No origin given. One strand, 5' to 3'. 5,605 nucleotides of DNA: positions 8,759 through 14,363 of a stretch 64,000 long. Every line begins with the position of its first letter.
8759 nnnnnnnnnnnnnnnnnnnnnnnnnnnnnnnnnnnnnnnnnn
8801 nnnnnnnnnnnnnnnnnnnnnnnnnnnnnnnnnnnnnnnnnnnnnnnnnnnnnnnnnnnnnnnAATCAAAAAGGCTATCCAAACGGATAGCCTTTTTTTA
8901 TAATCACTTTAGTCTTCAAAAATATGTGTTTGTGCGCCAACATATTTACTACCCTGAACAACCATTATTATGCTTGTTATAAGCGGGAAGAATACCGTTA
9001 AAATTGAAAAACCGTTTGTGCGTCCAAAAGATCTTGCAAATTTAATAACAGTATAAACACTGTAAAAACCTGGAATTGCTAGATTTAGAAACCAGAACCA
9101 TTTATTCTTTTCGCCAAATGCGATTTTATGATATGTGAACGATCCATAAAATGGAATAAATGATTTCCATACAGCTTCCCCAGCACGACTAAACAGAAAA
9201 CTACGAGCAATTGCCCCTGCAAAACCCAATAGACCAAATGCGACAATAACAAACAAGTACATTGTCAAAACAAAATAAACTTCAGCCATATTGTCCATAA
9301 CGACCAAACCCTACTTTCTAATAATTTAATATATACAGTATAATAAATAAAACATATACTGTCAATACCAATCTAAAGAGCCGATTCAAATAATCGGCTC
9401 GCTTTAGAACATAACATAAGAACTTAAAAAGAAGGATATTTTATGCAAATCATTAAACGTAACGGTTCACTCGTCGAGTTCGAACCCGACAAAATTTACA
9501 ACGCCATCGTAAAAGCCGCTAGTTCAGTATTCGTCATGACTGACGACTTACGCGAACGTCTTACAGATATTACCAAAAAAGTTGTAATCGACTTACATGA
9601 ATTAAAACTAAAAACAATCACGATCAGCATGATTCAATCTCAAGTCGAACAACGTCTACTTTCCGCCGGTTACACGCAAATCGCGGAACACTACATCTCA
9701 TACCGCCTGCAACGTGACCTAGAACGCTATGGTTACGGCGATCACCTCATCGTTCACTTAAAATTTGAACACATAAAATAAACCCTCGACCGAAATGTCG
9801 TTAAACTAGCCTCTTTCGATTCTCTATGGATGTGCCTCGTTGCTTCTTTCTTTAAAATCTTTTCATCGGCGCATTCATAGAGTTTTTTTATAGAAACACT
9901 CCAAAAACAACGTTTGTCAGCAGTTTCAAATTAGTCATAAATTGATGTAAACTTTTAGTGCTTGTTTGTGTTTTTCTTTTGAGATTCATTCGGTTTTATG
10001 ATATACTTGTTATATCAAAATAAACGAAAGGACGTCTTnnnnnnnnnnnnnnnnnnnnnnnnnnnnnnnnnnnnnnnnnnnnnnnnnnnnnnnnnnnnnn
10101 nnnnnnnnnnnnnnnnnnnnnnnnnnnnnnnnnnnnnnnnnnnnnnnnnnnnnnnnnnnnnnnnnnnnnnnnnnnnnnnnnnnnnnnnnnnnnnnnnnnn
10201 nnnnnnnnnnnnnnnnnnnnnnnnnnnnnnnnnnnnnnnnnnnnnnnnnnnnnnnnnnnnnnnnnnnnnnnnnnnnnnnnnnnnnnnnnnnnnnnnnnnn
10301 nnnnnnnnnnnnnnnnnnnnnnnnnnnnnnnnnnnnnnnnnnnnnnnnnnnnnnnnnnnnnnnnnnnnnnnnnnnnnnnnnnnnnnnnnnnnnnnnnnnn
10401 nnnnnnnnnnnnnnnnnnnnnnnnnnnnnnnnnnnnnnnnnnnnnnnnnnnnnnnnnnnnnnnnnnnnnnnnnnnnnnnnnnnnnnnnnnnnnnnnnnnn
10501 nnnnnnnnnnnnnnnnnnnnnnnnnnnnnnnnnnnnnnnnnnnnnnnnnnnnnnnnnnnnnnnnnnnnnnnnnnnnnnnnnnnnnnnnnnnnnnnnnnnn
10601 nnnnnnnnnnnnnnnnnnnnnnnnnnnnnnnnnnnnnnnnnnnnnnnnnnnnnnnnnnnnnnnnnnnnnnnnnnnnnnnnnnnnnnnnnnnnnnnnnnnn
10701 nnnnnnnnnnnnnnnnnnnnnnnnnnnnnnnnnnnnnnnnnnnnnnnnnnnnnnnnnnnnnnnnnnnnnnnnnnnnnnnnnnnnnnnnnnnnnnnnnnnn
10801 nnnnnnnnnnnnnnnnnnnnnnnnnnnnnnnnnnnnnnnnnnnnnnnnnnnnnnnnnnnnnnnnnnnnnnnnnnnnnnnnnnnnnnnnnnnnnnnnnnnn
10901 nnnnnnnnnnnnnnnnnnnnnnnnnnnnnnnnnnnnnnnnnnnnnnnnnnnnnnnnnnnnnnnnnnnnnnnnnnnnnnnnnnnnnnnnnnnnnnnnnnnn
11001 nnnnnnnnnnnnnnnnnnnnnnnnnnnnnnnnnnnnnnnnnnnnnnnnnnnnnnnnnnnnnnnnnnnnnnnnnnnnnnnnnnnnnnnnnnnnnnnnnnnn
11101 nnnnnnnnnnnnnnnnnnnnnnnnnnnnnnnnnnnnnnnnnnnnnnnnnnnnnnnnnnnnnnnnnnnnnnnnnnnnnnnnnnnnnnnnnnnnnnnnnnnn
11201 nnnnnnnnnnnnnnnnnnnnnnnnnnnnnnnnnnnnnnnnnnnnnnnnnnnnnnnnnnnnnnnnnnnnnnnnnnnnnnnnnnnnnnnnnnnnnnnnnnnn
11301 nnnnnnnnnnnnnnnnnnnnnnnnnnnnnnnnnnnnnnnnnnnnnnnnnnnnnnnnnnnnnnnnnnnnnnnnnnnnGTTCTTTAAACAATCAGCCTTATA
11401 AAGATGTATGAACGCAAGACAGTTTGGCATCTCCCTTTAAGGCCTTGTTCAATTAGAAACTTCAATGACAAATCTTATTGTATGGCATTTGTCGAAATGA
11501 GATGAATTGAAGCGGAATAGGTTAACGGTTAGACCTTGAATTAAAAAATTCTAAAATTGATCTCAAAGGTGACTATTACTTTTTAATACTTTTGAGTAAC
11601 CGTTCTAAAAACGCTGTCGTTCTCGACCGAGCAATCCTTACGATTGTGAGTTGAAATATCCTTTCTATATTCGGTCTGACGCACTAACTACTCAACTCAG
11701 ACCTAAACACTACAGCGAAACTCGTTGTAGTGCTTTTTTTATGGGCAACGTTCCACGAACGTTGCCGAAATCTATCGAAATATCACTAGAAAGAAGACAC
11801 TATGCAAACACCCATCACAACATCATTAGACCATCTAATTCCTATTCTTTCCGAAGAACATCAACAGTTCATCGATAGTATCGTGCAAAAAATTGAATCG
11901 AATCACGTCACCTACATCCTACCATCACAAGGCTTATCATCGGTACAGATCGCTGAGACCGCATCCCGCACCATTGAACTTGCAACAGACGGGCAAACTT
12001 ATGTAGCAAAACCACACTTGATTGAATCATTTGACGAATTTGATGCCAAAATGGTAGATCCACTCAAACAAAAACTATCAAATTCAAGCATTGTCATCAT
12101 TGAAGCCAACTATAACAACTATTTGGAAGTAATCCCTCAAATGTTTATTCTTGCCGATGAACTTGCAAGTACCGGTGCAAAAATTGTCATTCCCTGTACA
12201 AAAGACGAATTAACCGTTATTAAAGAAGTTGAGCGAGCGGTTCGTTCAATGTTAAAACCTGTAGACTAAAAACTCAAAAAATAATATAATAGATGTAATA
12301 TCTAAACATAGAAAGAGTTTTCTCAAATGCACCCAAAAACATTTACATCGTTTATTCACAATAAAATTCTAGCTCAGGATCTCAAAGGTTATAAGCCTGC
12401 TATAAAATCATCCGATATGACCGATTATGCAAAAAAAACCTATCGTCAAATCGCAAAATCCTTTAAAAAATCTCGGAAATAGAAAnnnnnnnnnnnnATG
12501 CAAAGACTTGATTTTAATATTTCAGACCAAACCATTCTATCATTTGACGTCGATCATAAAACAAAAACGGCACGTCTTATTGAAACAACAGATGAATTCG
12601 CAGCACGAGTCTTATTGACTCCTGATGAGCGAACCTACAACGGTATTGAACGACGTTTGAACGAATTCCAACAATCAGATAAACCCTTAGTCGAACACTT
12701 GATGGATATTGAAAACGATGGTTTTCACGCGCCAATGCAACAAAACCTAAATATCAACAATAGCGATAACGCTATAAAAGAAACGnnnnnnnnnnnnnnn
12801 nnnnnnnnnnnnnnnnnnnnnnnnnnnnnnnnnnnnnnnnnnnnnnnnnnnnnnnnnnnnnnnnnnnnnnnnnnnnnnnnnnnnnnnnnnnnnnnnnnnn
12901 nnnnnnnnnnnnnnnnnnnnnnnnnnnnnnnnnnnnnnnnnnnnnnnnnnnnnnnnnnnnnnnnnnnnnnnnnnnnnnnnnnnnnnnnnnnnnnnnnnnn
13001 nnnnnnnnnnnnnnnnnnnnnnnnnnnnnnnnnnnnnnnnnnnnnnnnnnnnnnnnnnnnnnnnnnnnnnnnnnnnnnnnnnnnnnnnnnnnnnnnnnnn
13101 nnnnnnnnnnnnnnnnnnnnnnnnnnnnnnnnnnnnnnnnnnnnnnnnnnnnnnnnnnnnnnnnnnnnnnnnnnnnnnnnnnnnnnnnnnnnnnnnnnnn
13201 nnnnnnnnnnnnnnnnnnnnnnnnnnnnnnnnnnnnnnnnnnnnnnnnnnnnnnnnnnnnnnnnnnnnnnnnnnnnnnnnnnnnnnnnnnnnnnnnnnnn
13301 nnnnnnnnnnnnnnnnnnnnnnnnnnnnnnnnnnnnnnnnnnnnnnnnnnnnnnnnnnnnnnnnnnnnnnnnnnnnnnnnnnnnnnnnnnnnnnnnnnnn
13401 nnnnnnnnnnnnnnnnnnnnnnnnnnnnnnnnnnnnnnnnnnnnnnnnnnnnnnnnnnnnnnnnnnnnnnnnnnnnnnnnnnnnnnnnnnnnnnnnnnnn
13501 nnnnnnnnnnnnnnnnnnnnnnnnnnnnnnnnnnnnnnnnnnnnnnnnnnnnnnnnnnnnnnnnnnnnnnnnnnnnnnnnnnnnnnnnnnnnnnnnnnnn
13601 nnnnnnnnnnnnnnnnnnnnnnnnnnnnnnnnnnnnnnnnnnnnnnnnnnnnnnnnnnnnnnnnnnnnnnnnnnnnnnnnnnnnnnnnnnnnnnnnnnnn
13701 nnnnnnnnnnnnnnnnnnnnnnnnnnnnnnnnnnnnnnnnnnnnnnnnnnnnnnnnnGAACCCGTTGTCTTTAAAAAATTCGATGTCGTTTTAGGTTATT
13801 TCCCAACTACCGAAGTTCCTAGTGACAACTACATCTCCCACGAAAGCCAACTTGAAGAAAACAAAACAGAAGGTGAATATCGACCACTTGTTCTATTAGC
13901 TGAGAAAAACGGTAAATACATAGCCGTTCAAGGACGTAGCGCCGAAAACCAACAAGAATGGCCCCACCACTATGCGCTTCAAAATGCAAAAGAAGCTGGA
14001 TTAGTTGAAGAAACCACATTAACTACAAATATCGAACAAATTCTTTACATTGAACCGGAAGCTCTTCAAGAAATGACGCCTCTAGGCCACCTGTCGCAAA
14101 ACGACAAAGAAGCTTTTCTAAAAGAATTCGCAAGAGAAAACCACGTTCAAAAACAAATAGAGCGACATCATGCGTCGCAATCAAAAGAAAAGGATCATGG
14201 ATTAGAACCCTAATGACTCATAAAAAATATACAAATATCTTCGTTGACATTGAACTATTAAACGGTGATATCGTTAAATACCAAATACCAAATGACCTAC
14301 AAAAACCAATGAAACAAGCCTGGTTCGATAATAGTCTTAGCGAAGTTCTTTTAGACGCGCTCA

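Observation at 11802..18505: Cargo between the inverted TnpB-like copies: HipA/PI3K-like kinase operon plus a trifunctional Pnkp-type RNA-repair enzyme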

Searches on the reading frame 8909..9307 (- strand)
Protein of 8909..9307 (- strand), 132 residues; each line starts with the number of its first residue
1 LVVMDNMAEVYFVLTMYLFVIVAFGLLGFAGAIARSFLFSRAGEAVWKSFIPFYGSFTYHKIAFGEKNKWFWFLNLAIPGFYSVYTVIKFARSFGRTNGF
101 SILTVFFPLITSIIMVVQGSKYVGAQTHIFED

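Call 17: search_protein_families(library=pfam, proteins=[window:8909-9307:-], max_evalue=0.001)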
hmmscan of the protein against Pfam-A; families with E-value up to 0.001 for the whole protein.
window:8909-9307:- (132 aa): 1 family
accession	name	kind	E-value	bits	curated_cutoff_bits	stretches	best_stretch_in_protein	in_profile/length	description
PF18936.5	DUF5684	-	6.4e-12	46.4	27.4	1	47-124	1-80/81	Family of unknown function (DUF5684)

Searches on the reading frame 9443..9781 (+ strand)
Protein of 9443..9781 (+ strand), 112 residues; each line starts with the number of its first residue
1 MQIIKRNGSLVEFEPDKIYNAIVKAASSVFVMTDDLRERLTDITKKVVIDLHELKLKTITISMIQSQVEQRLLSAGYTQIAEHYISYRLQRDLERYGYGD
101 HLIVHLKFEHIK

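Call 3: search_protein_families(library=pfam, proteins=[window:9443-9781:+], max_evalue=0.1)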
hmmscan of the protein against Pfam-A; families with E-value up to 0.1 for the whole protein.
window:9443-9781:+ (112 aa): 3 families
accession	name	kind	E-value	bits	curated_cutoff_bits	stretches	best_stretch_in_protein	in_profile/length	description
PF03477.21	ATP-cone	-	1.5e-19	70.7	25.8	1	1-92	1-87/88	ATP cone domain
PF04792.17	LcrV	-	0.0012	18.7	25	1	13-104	126-207/323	V antigen (LcrV) protein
PF19478.4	TrbL_2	-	0.0074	16.5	27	1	3-64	54-122/174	TrbL/VirB6 plasmid conjugal transfer like protein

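Call 4: search_protein_families(library=ncbifam, proteins=[window:9443-9781:+], max_evalue=0.1)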
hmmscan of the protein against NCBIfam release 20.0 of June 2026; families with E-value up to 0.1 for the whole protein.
window:9443-9781:+ (112 aa): 11 families
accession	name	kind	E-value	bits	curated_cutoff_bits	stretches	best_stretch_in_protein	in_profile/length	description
NF005497.0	PRK07111.1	equivalog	2.6e-15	55.9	764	1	2-95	4-95/746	anaerobic ribonucleoside triphosphate reductase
NF006732.0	PRK09263.1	equivalog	2.2e-14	52.8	657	1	1-96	3-93/712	anaerobic ribonucleoside-triphosphate reductase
NF005544.0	PRK07207.1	equivalog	6.9e-13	47.3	965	1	1-96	34-135/965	ribonucleoside-diphosphate reductase subunit alpha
NF009028.0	PRK12364.1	equivalog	7.5e-13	47.3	1377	1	1-97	1-97/842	ribonucleoside-diphosphate reductase subunit alpha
NF006126.0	PRK08270.1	equivalog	3.4e-12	45.4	548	1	2-95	4-92/684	ribonucleoside triphosphate reductase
NF005010.0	PRK06406.1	subfamily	2e-11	42.9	1125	1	2-92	6-96/771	vitamin B12-dependent ribonucleotide reductase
NF009029.0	PRK12365.1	equivalog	4.1e-11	41.6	1350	1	2-92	119-215/1046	ribonucleoside-diphosphate reductase subunit alpha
NF006207.0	PRK08332.1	equivalog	3e-07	28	2400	1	2-91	5-92/1684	vitamin B12-dependent ribonucleotide reductase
NF053639.1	Mfer334_fam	equivalog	0.0048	16.8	260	1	21-78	2-60/209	pseudomurein biosynthesis protein PmurB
TIGR00244.1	TIGR00244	equivalog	0.0059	16.6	124.65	1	2-86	50-133/147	transcriptional regulator NrdR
NF003259.0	PRK04220.1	equivalog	0.0083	15.5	343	1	42-92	38-88/306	2-phosphoglycerate kinase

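Call 19: search_protein_families(library=phrogs, proteins=[window:9443-9781:+], max_evalue=0.01)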
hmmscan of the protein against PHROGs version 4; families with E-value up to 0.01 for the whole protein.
window:9443-9781:+ (112 aa): 2 families
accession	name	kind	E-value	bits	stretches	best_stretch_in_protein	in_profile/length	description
phrog_487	-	moron, auxiliary metabolic gene and host takeover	1.4e-13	51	1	1-95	4-99/718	NrdD-like anaerobic ribonucleotide reductase large subunit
phrog_3987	-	DNA, RNA and nucleotide metabolism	0.0032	17.1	1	1-93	4-91/467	ribonucleotide reductase large subunit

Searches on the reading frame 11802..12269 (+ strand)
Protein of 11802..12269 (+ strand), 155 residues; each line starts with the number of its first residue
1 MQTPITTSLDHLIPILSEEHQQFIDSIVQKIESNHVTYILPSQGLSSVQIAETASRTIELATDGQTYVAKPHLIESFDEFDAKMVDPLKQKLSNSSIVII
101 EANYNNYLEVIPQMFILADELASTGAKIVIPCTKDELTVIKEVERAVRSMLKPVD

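Call 3: search_protein_families(library=pfam, proteins=[window:11802-12269:+], max_evalue=0.1)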
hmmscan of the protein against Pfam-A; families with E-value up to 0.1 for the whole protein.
window:11802-12269:+ (155 aa): 0 families

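Call 4: search_protein_families(library=ncbifam, proteins=[window:11802-12269:+], max_evalue=0.1)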
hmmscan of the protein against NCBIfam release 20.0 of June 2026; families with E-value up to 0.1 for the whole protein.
window:11802-12269:+ (155 aa): 1 family
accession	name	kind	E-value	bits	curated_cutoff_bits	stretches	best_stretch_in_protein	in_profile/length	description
NF004429.0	PRK05771.2-2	equivalog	0.029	13.1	799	1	49-143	81-176/608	V-type ATP synthase subunit I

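Call 19: search_protein_families(library=phrogs, proteins=[window:11802-12269:+], max_evalue=0.01)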
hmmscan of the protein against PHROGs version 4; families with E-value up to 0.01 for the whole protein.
window:11802-12269:+ (155 aa): 1 family
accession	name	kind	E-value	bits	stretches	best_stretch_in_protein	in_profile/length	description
phrog_12801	-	unknown function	0.0077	17.3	0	16-40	30-54/60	-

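Call 79: search_dna_similar(query=window:11802-12269:+, collection=phages, mode=protein, max_evalue=0.01, max_rows=15)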
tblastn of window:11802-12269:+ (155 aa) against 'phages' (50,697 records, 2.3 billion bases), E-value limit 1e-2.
No match.

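Call 103: search_solved_structures(query=window:11802-12269:+, max_evalue=10)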
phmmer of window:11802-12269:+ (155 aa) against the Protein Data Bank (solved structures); distinct sequences matched with E-value up to 10: 4.
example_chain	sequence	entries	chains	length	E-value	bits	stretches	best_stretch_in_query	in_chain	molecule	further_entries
4ol8_A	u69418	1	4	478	0.87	13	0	16-100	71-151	Reverse transcriptase/ribonuclease H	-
1wzu_A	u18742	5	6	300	0.92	12.9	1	107-148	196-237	Quinolinate synthetase A | Quinolinate synthase A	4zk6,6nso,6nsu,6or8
5ktm_A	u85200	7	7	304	0.93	12.9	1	107-148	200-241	Quinolinate synthase A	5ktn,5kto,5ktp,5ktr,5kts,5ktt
1xfi_A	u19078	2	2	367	1.2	12.5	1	45-139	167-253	unknown protein | Protein At2g17340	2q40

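Call 105: search_protein_families(library=padloc, proteins=[window:11802-12269:+], max_evalue=0.01)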
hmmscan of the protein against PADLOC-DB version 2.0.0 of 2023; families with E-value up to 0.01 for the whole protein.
window:11802-12269:+ (155 aa): 1 family
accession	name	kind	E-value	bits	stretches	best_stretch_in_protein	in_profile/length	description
PDLC01871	CARF3--CARF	-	0.0025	15.4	1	76-130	43-99/261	-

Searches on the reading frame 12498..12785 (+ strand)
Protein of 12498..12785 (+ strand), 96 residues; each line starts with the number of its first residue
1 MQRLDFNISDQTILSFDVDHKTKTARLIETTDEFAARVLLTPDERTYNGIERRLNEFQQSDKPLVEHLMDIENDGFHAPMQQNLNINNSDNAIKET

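Call 76: predict_structure(alignment_id=A5)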
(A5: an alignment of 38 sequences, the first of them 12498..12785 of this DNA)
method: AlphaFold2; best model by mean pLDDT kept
length: 96 residues; sequences in the alignment: 38
mean_pLDDT: 92.5   pTM: 0.83
mean pLDDT of the five models: 92.5, 91.4, 91.2, 91.1, 89.7
residues with pLDDT >= 90: 84; 70-90: 7; 50-70: 2; < 50: 3
segments of 3 or more residues with pLDDT < 50: 94-96
pLDDT, mean of each block of 10 residues (from residue 1): 94 97 97 96 98 96 96 91 92 53
secondary structure, 60 per line:
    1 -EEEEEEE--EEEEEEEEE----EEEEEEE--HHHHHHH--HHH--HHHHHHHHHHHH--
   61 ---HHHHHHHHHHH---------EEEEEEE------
elements in order: E2-8 E11-19 E24-30 H33-39 H47-58 H64-74 E84-90

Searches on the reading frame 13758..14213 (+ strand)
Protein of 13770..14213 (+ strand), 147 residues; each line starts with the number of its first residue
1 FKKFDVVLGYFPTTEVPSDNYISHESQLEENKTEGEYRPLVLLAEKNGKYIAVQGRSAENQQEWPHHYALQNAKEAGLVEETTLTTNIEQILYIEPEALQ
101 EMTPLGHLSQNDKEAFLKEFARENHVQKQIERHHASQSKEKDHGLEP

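Call 85: search_protein_families(library=pfam, proteins=[window:13770-14213:+], max_evalue=0.1)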
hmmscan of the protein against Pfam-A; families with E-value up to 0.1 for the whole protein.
window:13770-14213:+ (147 aa): 1 family
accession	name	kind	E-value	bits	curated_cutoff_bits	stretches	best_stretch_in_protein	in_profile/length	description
PF22505.1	RNase_J_b_CASP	-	0.056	13.7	27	0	43-131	22-100/126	Ribonuclease J, beta-CASP domain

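Call 88: search_solved_structures(query=A7, max_evalue=10, show_alignments=3)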
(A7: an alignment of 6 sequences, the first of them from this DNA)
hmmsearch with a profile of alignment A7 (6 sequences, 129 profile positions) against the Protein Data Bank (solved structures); distinct sequences matched with E-value up to 10: 0.
